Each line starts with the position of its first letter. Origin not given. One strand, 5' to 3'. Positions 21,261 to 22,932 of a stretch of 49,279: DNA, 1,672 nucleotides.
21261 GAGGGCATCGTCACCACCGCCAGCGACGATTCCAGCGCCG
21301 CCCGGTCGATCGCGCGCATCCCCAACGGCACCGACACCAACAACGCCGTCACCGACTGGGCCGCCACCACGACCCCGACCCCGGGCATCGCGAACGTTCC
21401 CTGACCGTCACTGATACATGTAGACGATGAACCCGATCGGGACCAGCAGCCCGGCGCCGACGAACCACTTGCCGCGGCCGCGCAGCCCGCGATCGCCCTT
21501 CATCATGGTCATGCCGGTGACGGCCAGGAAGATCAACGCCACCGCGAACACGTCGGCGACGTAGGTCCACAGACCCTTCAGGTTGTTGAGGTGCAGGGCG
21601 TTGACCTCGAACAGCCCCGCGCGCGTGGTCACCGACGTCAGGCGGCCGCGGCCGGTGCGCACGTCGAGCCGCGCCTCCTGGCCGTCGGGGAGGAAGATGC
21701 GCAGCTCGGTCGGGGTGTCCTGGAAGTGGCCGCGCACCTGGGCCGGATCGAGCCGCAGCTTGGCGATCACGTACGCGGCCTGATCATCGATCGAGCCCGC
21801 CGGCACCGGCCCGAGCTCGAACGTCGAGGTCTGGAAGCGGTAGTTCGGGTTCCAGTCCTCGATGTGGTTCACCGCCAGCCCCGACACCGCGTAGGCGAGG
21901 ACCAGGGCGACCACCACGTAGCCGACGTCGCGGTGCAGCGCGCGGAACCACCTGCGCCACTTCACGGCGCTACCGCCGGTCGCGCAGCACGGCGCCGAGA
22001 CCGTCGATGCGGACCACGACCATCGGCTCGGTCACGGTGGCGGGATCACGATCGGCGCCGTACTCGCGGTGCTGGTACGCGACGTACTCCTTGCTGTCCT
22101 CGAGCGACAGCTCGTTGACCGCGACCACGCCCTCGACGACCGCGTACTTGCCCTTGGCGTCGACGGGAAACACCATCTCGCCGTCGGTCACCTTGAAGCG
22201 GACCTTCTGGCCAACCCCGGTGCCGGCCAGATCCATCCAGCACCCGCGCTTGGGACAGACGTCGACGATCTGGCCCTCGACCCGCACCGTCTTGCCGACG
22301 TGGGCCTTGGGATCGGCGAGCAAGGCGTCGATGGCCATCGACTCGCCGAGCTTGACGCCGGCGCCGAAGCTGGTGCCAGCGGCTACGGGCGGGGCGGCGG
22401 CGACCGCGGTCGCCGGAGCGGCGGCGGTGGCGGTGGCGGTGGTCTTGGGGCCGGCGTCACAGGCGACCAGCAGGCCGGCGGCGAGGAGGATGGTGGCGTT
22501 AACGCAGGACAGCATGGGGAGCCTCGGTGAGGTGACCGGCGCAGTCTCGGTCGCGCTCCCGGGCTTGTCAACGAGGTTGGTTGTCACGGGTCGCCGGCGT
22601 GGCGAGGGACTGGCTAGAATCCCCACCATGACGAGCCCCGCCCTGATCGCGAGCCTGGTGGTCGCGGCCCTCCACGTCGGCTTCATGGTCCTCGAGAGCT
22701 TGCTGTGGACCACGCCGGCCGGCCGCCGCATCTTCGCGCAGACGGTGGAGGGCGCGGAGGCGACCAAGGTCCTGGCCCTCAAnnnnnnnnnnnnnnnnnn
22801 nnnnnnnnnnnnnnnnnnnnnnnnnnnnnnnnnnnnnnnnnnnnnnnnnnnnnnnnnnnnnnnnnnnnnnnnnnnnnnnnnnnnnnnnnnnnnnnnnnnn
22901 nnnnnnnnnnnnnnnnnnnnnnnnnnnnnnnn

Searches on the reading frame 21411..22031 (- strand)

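Call 64: search_protein_families(library=pfam, proteins=[window:21411-22031:-], max_evalue=0.0001)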
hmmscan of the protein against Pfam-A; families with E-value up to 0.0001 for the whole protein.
window:21411-22031:- (207 aa): 2 families
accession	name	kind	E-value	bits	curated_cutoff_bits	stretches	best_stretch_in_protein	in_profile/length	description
PF16357.10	PepSY_TM_like_2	-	3e-15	57.2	27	1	28-200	2-190/197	Putative PepSY_TM-like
PF03929.21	PepSY_TM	-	1.6e-06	28.6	28.8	1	24-176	172-291/295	PepSY-associated TM region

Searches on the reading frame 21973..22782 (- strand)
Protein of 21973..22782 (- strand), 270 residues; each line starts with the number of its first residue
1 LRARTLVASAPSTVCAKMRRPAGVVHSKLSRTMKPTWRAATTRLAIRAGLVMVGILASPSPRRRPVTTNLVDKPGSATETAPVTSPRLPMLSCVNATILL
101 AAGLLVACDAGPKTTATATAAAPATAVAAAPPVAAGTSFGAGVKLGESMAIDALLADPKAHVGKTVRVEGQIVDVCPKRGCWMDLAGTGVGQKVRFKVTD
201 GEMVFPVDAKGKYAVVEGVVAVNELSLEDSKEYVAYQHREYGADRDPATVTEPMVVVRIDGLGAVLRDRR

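Call 64: search_protein_families(library=pfam, proteins=[window:21973-22782:-], max_evalue=0.0001)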
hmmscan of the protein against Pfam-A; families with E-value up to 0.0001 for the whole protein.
window:21973-22782:- (270 aa): 1 family
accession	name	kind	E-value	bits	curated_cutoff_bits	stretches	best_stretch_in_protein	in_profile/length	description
PF16267.10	DUF4920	-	2.3e-12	47.2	25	1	165-234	12-80/87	Domain of unknown function (DUF4920)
